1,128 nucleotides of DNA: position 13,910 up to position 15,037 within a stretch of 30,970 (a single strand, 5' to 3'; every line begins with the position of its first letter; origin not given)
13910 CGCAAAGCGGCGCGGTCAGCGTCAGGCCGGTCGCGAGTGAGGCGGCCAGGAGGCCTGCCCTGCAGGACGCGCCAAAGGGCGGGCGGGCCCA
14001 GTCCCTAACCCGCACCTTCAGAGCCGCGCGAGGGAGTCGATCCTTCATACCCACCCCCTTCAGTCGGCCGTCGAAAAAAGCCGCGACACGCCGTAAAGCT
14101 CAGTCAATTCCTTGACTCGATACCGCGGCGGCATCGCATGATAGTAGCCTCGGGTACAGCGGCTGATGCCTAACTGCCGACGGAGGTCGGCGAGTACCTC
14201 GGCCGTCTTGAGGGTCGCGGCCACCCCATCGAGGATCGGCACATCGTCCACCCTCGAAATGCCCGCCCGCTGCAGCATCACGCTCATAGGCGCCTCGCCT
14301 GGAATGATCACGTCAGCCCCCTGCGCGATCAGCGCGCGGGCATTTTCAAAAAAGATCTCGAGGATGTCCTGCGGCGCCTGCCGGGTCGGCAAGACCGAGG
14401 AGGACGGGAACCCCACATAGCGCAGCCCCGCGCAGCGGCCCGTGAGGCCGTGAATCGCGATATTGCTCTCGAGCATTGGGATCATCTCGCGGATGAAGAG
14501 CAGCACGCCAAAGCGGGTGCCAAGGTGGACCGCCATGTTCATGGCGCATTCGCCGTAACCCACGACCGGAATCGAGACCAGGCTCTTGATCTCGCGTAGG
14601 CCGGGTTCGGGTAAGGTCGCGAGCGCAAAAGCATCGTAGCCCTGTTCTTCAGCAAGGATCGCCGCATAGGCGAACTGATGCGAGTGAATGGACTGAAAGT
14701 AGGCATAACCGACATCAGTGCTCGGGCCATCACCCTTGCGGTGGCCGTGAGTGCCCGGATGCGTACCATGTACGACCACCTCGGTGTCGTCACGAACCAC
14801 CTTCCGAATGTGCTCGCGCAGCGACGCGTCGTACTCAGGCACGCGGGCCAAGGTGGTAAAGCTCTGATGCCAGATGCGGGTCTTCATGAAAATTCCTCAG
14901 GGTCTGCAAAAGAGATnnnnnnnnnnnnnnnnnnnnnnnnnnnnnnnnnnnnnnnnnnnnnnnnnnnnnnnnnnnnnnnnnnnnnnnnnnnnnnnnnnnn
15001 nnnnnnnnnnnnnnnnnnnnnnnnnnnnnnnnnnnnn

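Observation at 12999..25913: Candidate undescribed pathway for a non-canonical tricarboxylate: divergent GntR-controlled operons encoding desaturase, variant aconitase, C-C lyase and stereo-editing enzymes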

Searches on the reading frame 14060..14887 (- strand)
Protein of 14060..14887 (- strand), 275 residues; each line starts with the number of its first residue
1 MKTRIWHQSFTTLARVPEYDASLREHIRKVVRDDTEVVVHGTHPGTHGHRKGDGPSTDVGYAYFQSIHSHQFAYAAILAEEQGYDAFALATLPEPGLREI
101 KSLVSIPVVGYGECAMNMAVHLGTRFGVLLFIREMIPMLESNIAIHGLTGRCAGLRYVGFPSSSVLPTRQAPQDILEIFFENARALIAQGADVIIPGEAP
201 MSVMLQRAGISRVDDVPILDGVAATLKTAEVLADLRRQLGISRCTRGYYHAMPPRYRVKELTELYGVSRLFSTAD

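Call 3: search_protein_families(library=pfam, proteins=[window:14060-14887:-])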
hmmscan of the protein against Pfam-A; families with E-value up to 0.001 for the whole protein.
window:14060-14887:- (275 aa): 1 family
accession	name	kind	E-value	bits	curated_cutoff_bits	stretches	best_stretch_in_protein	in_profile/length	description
PF01177.27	Asp_Glu_race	-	2.2e-24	86.9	31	1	79-228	63-210/211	Asp/Glu/Hydantoin racemase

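Call 5: search_protein_families(library=ncbifam, proteins=[window:14060-14887:-], max_evalue=0.00001)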
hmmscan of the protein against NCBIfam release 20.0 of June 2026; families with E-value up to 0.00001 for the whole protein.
window:14060-14887:- (275 aa): 0 families

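Call 9: find_related_loci(query=window:14060-14887:-, collection=genome_contigs, flank=10000)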
Query window:14060-14887:- (275 aa) in genome_contigs; peptide patterns used: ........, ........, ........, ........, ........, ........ (x = any residue, [..] = any of these).
87 stretches matched a pattern; 14 encode a relative of the query (tblastn E <= 1e-3); 14 distinct loci.
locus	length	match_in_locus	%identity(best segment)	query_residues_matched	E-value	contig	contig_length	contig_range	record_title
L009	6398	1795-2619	94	1-275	7e-179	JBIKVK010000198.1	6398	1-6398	MAG: Burkholderiaceae bacterium isolate ME2015-08-22_3300042470_group6_bin176 Rohwer_bin2324_scaffold_18107_c1, whole ge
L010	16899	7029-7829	48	1-270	1e-83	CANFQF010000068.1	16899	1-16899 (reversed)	MAG: Comamonadaceae bacterium isolate Jr-14may18-205 genome assembly, contig: Jr-14may18-C5247, whole genome shotgun seq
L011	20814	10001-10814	80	4-275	1e-81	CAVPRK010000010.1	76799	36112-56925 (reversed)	MAG: uncultured beta proteobacterium isolate MFD00392.bin.2.12 genome assembly, contig: contig_26285, whole genome shotg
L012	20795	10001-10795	52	4-270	2e-81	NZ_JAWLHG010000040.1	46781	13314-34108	MAG: Falsiroseomonas sp. isolate 30dZY2.bin.48 NODE_1113_length_46781_cov_8.614862, whole genome shotgun sequence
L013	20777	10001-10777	42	4-265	4e-61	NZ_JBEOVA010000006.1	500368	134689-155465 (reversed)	Streptomyces sp. NPDC002896 NPDC002896_9_D8.ctg-0006, whole genome shotgun sequence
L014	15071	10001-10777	41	4-265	1e-60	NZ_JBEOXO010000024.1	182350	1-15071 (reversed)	Streptomyces sp. NPDC002088 NPDC002088_79_D7.ctg-0024, whole genome shotgun sequence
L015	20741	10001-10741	44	4-253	2e-57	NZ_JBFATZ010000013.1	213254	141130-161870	Thermopolyspora sp. NPDC052614 NPDC052614_79_F5.ctg-0013, whole genome shotgun sequence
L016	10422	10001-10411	51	4-143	2e-42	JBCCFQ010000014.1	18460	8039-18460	MAG: Pseudomonadota bacterium isolate P01_B01_bin.22 k141_2596350_length_18460_cov_9.2931, whole genome shotgun sequence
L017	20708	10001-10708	33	4-245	4e-34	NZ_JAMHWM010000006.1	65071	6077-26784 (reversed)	MAG: Sphingomonas sp. isolate UR_AS_maxbin.034 k201_911491, whole genome shotgun sequence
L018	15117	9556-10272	33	4-250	2e-30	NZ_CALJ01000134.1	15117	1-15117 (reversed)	Legionella tunisiensis strain LegM, whole genome shotgun sequence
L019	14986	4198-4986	46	4-269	1e-81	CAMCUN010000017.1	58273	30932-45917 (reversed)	MAG: Polaromonas sp. YR568 isolate MsE-30jul19-221 genome assembly, contig: MsE-30jul19-C642, whole genome shotgun seque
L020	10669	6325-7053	31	4-254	3e-23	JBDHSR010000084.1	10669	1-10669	MAG: Gemmobacter sp. isolate AS-MESO-OLR.345 NODE_21822_length_10669_cov_12.196091, whole genome shotgun sequence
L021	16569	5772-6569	48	4-272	1e-87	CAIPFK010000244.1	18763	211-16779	MAG: uncultured Burkholderiales bacterium isolate MJ-time_bin-0604 genome assembly, contig: bin-0604:244/314, whole geno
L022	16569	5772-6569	48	4-272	1e-87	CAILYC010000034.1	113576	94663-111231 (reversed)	MAG: uncultured Burkholderiales bacterium isolate Umea2p2_bin-0164 genome assembly, contig: bin-0164:34/72, whole genome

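Call 12: find_homologous_proteins(query=window:14060-14887:-)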
Query window:14060-14887:- (275 aa): 1149 proteins with E <= 0.001 among 3413 candidates; the best 120 are listed.
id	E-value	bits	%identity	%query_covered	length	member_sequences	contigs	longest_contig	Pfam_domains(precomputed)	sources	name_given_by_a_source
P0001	1.7e-176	603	97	100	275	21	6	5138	PF01177.28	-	-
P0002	8.3e-149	513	81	99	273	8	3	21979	PF01177.28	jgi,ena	-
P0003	3.6e-145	501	79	99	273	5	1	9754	PF01177.28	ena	-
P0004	1.2e-140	486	77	99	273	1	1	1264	PF01177.28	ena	-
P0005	4.0e-140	484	75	99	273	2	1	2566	PF01177.28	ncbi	ncbi:MAG: aspartate/glutamate racemase family protein [Pseudomonadota bacterium]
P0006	6.0e-140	483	78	97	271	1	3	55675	PF01177.28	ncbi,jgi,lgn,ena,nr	ncbi:MAG: racemase [Burkholderiales bacterium]|nr:racemase [Burkholderiales bacterium]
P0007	1.4e-139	482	76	98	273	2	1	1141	PF01177.28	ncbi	-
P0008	3.2e-139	481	77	99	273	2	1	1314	PF01177.28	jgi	jgi:Asp/Glu/hydantoin racemase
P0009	4.5e-139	481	76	99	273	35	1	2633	PF01177.28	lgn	-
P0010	5.3e-139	480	76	99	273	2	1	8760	PF01177.28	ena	-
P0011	5.2e-138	477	76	97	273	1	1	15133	PF01177.28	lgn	-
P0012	1.0e-137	476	75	100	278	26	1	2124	PF01177.28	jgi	-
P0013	1.8e-137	475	75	100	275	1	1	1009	PF01177.28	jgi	jgi:Asp/Glu/hydantoin racemase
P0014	3.8e-137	474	76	99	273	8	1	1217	PF01177.28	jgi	jgi:Asp/Glu/hydantoin racemase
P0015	8.6e-137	473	75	99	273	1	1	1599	PF01177.28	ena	-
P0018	1.8e-134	466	73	100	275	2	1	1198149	PF01177.28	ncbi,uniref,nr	ncbi:racemase [Ramlibacter sp. G-1-2-2]|uniref:Racemase n=1 Tax=Ramlibacter agri TaxID=2728837 RepID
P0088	3.6e-84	301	53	97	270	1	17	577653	PF01177.28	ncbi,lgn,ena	-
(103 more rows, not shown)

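Call 13: find_encoding_contigs(protein=P0018, flank=10000, max_places=2)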
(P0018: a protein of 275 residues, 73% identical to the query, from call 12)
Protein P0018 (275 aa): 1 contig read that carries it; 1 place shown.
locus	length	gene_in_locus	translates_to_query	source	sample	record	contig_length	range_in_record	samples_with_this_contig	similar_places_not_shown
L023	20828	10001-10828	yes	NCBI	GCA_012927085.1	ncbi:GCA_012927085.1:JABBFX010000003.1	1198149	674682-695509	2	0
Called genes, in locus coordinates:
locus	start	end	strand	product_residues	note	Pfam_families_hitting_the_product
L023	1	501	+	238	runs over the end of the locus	PF00392:GntR, PF07729:FCD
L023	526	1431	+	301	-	PF13714:PEP_mutase, PF00463:ICL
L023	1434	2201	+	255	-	PF00106:adh_short, PF08659:KR, PF01370:Epimerase, PF13460:NAD_binding_10 (weak), PF13561:adh_short_C2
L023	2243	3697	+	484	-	PF00890:FAD_binding_2, PF01266:DAO, PF03486:HI0933_like (faint), PF07992:Pyr_redox_2 (weak), PF12831:FAD_oxidored, PF13450:NAD_binding_8 (weak)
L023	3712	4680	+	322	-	PF03401:TctC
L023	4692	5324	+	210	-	PF01613:Flavin_Reduct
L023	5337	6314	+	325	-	PF03401:TctC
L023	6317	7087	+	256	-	PF01177:Asp_Glu_race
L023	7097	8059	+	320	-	PF03401:TctC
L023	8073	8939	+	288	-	PF04909:Amidohydro_2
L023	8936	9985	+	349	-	PF09587:PGA_cap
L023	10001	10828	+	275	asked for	PF01177:Asp_Glu_race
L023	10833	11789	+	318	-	PF03401:TctC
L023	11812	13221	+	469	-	PF07690:MFS_1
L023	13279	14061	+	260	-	PF00106:adh_short, PF01370:Epimerase (weak), PF08659:KR (weak), PF13561:adh_short_C2, PF23441:SDR (weak)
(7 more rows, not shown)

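Call 14: find_encoding_contigs(protein=P0088, flank=10000, max_places=2)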
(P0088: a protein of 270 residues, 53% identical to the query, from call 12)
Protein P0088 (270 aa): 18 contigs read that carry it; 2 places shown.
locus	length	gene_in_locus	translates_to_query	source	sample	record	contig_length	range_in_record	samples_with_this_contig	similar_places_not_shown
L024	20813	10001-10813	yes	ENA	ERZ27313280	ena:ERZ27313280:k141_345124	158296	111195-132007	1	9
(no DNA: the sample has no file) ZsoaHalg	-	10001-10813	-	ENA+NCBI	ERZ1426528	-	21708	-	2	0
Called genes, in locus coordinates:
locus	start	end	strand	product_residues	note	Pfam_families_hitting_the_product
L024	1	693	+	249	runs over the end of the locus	PF00106:adh_short, PF08659:KR (faint), PF13561:adh_short_C2, PF23441:SDR (weak)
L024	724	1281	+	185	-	PF01047:MarR, PF12802:MarR_2, PF13463:HTH_27 (weak)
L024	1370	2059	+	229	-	-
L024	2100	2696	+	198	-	-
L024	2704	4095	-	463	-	PF00202:Aminotran_3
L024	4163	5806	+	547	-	PF07969:Amidohydro_3, PF01979:Amidohydro_1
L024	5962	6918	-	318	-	PF03401:TctC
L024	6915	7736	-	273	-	PF01177:Asp_Glu_race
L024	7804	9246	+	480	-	PF00890:FAD_binding_2, PF01262:AlaDh_PNT_C (faint), PF01266:DAO, PF01494:FAD_binding_3 (weak), PF03486:HI0933_like (faint), PF07992:Pyr_redox_2 (faint), PF12831:FAD_oxidored (weak)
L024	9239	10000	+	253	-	PF00106:adh_short, PF01370:Epimerase (weak), PF08659:KR, PF13561:adh_short_C2, PF00106:adh_short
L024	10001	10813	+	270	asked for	PF01177:Asp_Glu_race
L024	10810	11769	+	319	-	PF03401:TctC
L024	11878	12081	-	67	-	-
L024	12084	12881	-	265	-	PF04116:FA_hydroxylase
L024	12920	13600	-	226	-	PF00392:GntR, PF07729:FCD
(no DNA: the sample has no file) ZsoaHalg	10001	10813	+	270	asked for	PF01177:Asp_Glu_race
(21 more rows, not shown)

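Call 15: search_solved_structures(query=window:14060-14887:-, max_evalue=0.01, show_alignments=2)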
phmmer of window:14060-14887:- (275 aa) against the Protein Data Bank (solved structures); distinct sequences matched with E-value up to 0.01: 4.
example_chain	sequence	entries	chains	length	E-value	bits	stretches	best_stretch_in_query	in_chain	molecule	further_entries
3qvk_A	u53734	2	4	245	1.5e-13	54.3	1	79-235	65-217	Putative hydantoin racemase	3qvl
5lfd_A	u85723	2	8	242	1.8e-13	54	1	75-242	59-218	Allantoin racemase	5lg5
3qvj_A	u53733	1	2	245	9.2e-13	51.7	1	79-235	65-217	Putative hydantoin racemase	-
2eq5_A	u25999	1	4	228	1.1e-05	28.5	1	80-224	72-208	228aa long hypothetical hydantoin racemase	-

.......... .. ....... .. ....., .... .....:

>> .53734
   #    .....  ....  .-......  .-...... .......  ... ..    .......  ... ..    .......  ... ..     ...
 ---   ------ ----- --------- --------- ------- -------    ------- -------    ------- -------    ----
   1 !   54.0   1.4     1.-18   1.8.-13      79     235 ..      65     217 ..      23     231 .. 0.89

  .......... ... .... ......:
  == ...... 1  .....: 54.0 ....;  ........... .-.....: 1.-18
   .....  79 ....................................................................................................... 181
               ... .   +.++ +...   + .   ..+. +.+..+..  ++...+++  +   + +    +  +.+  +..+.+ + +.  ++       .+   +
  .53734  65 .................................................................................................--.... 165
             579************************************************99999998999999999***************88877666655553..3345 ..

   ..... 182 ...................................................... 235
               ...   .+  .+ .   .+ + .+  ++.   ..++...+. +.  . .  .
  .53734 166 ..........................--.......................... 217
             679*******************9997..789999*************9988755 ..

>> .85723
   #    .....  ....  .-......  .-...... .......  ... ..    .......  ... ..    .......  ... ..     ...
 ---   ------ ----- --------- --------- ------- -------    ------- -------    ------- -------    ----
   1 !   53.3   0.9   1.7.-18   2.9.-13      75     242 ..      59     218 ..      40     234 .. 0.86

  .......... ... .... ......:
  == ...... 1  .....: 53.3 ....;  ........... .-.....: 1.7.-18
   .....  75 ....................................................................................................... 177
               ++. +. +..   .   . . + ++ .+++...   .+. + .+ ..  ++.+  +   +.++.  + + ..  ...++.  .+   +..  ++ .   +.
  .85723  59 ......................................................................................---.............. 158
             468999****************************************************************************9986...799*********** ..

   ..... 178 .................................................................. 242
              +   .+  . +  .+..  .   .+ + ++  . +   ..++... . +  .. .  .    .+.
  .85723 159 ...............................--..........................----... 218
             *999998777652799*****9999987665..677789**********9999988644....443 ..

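Call 23: search_protein_families(library=pfam, proteins=[L013:23-1159:+, L013:1156-2076:+, L013:2073-2924:+, L013:3306-4844:+, L013:4124-5746:+, L013:5610-7091:+, L013:10827-12203:+, L013:12317-13654:+, L013:13829-14380:-, L013:14333-15976:+], max_evalue=0.00001)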
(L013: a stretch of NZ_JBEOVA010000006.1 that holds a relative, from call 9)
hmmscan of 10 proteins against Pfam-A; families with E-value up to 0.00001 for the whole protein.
L013:23-1159:+ (378 aa): 1 family
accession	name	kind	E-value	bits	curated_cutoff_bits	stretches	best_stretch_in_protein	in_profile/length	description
PF08028.16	Acyl-CoA_dh_2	-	4.4e-20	72.8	22.7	1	225-355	1-132/134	Acyl-CoA dehydrogenase, C-terminal domain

L013:1156-2076:+ (306 aa): 2 families
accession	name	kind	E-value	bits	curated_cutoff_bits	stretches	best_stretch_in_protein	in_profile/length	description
PF00903.31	Glyoxalase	-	1.3e-27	97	20.6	1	142-256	1-121/121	Glyoxalase/Bleomycin resistance protein/Dioxygenase superfamily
PF22632.2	BphC_D1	-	7.8e-13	48.5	27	1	5-55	1-51/51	Dihydroxybiphenyl dioxygenase BphC D1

L013:2073-2924:+ (283 aa): 3 families
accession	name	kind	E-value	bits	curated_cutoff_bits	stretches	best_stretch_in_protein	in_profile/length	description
PF00561.26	Abhydrolase_1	-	2.4e-30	106.4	25.8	1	29-266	2-243/245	alpha/beta hydrolase fold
PF12697.13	Abhydrolase_6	-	3.4e-22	80.6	26.3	1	30-273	1-216/217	Alpha/beta hydrolase family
PF12146.15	Hydrolase_4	-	1.1e-08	35.1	27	1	57-261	32-232/239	Serine aminopeptidase, S33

L013:3306-4844:+ (512 aa): 1 family
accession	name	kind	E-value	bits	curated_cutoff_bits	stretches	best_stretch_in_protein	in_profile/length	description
PF08028.16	Acyl-CoA_dh_2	-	3.3e-18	66.7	22.7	1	358-488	1-132/134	Acyl-CoA dehydrogenase, C-terminal domain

L013:4124-5746:+ (540 aa): 2 families
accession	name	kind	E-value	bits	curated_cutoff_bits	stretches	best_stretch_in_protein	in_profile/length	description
PF13714.12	PEP_mutase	-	3.8e-47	161.3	31.5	1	258-501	1-238/240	Phosphoenolpyruvate phosphomutase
PF00463.27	ICL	-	6.5e-12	45.2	26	1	329-422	151-248/526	Isocitrate lyase family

L013:5610-7091:+ (493 aa): 8 families
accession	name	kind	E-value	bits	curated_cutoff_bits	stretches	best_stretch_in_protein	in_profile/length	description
PF00890.30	FAD_binding_2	-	1.2e-63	216.2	20.4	1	46-471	1-413/414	FAD binding domain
PF01266.30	DAO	-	9.6e-19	68.5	27.9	1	46-237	1-217/353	FAD dependent oxidoreductase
PF12831.13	FAD_oxidored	-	5.3e-15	56.1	27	1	46-220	1-144/416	FAD dependent oxidoreductase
PF03486.20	HI0933_like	-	2.1e-14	54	50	1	46-224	2-166/244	HI0933-like protein Rossmann domain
PF07992.20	Pyr_redox_2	-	1.1e-10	41.8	26.1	1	46-228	2-115/291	Pyridine nucleotide-disulphide oxidoreductase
PF01134.28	GIDA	-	3.9e-09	36.5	22.1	0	46-76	1-31/391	Glucose inhibited division protein A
PF13450.12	NAD_binding_8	-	3.5e-08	34.1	21.9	1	49-82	1-34/68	NAD(P)-binding Rossmann-like domain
PF01946.23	Thi4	-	9.7e-06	25.4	26.2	0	43-85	16-59/235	Thi4 family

L013:10827-12203:+ (458 aa): 3 families
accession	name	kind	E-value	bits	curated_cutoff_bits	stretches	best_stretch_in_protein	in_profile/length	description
PF00890.30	FAD_binding_2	-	6.6e-49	167.6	20.4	1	10-430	1-409/414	FAD binding domain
PF01266.30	DAO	-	2.9e-08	34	27.9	1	10-203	1-207/353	FAD dependent oxidoreductase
PF01946.23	Thi4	-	1.8e-06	27.8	26.2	1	8-45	17-54/235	Thi4 family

L013:12317-13654:+ (445 aa): 2 families
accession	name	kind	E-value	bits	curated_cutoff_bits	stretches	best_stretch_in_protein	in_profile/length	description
PF00083.30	Sugar_tr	-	1.2e-40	140.2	22.3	2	34-247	3-211/452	Sugar (and other) transporter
PF07690.21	MFS_1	-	2.5e-33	115.9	33.4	2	37-305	2-252/347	Major Facilitator Superfamily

L013:13829-14380:- (183 aa): 0 families

L013:14333-15976:+ (547 aa): 0 families

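Call 25: find_related_loci(query=A1, collection=genome_contigs, flank=8000)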
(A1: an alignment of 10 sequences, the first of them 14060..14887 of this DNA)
Query A1 (275 aa) in genome_contigs; peptide patterns used: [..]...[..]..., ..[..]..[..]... (x = any residue, [..] = any of these).
598 stretches matched a pattern (row limit reached: there are more); 536 encode a relative of the query (tblastn E <= 1e-3); the best 80 are kept; 80 distinct loci.
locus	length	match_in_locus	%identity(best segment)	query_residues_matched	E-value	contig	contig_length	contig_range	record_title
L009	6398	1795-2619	94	1-275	4e-178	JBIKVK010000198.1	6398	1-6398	MAG: Burkholderiaceae bacterium isolate ME2015-08-22_3300042470_group6_bin176 Rohwer_bin2324_scaffold_18107_c1, whole ge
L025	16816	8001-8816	78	4-275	1e-148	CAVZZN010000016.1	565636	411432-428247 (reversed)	MAG: uncultured beta proteobacterium isolate MFD05942.bin.1.417 genome assembly, contig: contig_7990, whole genome shotg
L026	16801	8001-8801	78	4-270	4e-145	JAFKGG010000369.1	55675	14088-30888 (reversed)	MAG: Burkholderiales bacterium isolate SCN18_13_7_16_R4_B_66_10 SCN18_13_7_16_R4_B_scaffold_183, whole genome shotgun se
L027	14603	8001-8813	72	4-274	3e-139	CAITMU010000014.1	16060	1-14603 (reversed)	MAG: uncultured beta proteobacterium isolate Kiruna2_bin-3108 genome assembly, contig: bin-3108:014/161, whole genome sh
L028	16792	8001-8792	75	1-264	2e-138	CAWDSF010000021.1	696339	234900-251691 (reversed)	MAG: uncultured beta proteobacterium isolate MFD00392.bin.2.342 genome assembly, contig: contig_7525, whole genome shotg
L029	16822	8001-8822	73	1-274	4e-138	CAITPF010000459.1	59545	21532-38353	MAG: uncultured beta proteobacterium isolate Ki1-2-7m_bin-567 genome assembly, contig: bin-567:459/502, whole genome sho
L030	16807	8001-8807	71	4-272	3e-137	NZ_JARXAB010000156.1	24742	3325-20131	MAG: Ramlibacter sp. isolate B02.bin.21 k141_455307, whole genome shotgun sequence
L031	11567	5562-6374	73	1-271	1e-133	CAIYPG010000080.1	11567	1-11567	MAG: uncultured beta proteobacterium isolate Umea2_bin-3162 genome assembly, contig: bin-3162:080/167, whole genome shot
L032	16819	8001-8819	70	1-273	7e-124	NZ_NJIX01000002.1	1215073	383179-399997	Achromobacter sp. HZ34 Scaffold2_1, whole genome shotgun sequence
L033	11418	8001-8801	60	1-270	5e-107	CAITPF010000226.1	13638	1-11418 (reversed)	MAG: uncultured beta proteobacterium isolate Ki1-2-7m_bin-567 genome assembly, contig: bin-567:226/502, whole genome sho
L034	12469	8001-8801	59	1-270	2e-102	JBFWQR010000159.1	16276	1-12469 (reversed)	MAG: Lautropia sp. isolate CA_2019_TPBF_188 NODE_15918_length_16276_cov_5.330361_TPBF, whole genome shotgun sequence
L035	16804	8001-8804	54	1-271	3e-92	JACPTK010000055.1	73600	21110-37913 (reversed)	MAG: Betaproteobacteria bacterium isolate NC_groundwater_730_Ag_S-0.65um_65_27 S37_SO-6_scaffold_108363, whole genome sh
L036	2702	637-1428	55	4-270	7e-95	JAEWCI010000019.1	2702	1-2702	MAG: Proteobacteria bacterium isolate OH_PBB_285 k127_253776, whole genome shotgun sequence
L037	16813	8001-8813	53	1-274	2e-91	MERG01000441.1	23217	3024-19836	MAG: Betaproteobacteria bacterium RIFCSPLOWO2_12_FULL_62_13 rifcsplowo2_12_scaffold_8019, whole genome shotgun sequence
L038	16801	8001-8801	54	1-270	2e-91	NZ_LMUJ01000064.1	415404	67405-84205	Acidisphaera sp. S103 NODE_96_length_415308_cov_8.656385, whole genome shotgun sequence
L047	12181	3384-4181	48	4-272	3e-87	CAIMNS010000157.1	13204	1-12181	MAG: uncultured Burkholderiales bacterium isolate KT_bin-0802 genome assembly, contig: bin-0802:157/313, whole genome sh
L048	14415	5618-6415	48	4-272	3e-87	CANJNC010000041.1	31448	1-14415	MAG: Comamonadaceae bacterium isolate RH-23may17-643 genome assembly, contig: RH-23may17-C10067, whole genome shotgun se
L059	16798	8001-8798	48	4-272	4e-86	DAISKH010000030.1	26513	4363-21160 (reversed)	MAG TPA_asm: Limnohabitans sp. isolate CTOTU22610 NODE_437_length_26513_cov_6.938015, whole genome shotgun sequence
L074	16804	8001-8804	50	1-271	2e-83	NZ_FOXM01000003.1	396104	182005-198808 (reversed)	Geopseudomonas sagittaria strain JCM 18195, whole genome shotgun sequence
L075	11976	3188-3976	48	4-269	1e-83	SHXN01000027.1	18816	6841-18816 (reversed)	MAG: Limnohabitans sp. isolate Baikal-deep-G94 BACOMB-C14042, whole genome shotgun sequence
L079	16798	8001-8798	52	2-270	3e-83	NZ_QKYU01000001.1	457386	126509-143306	Humitalea rosea strain DSM 24525 Ga0183458_101, whole genome shotgun sequence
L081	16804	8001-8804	50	1-271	4e-83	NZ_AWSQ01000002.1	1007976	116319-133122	Pseudomonas taeanensis MS-3 contig_02, whole genome shotgun sequence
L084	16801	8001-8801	50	1-270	9e-83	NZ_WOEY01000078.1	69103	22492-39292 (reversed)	Paraburkholderia solitsugae strain 1N id=79, whole genome shotgun sequence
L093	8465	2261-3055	47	2-269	3e-82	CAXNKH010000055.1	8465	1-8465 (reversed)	MAG: Burkholderiales bacterium isolate TH-11nov19-99 genome assembly, contig: TH-11nov19-C21008, whole genome shotgun se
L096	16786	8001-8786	48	4-268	6e-82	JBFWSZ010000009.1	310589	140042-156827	MAG: Lautropia sp. isolate CA_2019_TPBF_35 NODE_324_length_310589_cov_26.186680_TPBF, whole genome shotgun sequence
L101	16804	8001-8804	49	1-271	2e-81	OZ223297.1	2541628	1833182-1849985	MAG: uncultured Amphritea sp. isolate 873896f3-4cf2-478c-bf26-8eca62e3f5a3 genome assembly, chromosome: 2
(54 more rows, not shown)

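Call 29: find_encoding_contigs(protein=L081:8001-8804:+, flank=10000, max_places=1)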
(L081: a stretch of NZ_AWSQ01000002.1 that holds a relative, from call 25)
Protein L081:8001-8804:+ (268 aa): no gene with exactly this product is on record in the collection.

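Call 30: find_encoding_contigs(protein=L032:8001-8819:+, flank=10000, max_places=1)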
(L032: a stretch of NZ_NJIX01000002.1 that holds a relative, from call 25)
Protein L032:8001-8819:+ (273 aa): no gene with exactly this product is on record in the collection.

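Call 32: find_encoding_contigs(protein=L081:8001-8819:+, flank=10000, max_places=1)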
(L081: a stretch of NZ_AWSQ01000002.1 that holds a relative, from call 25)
Protein L081:8001-8819:+ (272 aa): 1 contig read that carries it; 1 place shown.
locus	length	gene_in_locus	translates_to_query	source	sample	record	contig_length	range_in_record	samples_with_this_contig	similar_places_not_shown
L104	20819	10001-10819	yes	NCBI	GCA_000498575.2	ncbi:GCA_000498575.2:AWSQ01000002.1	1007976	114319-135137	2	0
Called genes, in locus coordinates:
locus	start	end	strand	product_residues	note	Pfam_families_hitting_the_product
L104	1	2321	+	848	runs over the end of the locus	PF25873:WHD_MalT, PF17874:TPR_MalT, PF00196:GerE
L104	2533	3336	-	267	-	PF13369:Transglut_core2, PF13371:TPR_9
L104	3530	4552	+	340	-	PF02812:ELFV_dehydrog_N, PF00208:ELFV_dehydrog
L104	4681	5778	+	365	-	PF00676:E1_dh, PF13292:DXP_synthase_N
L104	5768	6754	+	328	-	PF02779:Transket_pyr, PF02780:Transketolase_C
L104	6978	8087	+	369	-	PF00364:Biotin_lipoyl, PF25997:BSH_YhbJ (weak), PF02817:E3_binding, PF00198:2-oxoacid_dh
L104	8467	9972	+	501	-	PF00890:FAD_binding_2, PF01266:DAO, PF03486:HI0933_like (weak), PF07992:Pyr_redox_2 (faint), PF12831:FAD_oxidored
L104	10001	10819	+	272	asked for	PF01177:Asp_Glu_race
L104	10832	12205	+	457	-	PF00890:FAD_binding_2, PF01134:GIDA (weak), PF01266:DAO, PF01494:FAD_binding_3 (weak), PF03486:HI0933_like, PF07992:Pyr_redox_2 (faint), PF12831:FAD_oxidored, PF13450:NAD_binding_8 (faint)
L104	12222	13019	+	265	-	PF01012:ETF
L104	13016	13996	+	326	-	PF01012:ETF, PF00766:ETF_alpha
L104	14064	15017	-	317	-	PF00126:HTH_1, PF03466:LysR_substrate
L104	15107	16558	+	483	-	PF00890:FAD_binding_2, PF01266:DAO, PF01946:Thi4 (faint), PF03486:HI0933_like (faint), PF07992:Pyr_redox_2 (faint), PF12831:FAD_oxidored (weak)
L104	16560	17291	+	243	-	PF00106:adh_short, PF01370:Epimerase, PF08659:KR, PF13561:adh_short_C2, PF00106:adh_short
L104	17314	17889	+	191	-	PF00857:Isochorismatase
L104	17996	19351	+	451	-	PF07690:MFS_1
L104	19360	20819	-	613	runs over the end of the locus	PF06505:XylR_N, PF02830:V4R, PF00158:Sigma54_activat, PF14532:Sigma54_activ_2, PF00004:AAA (weak), PF07728:AAA_5, PF25601:AAA_lid_14, PF02954:HTH_8, +2 more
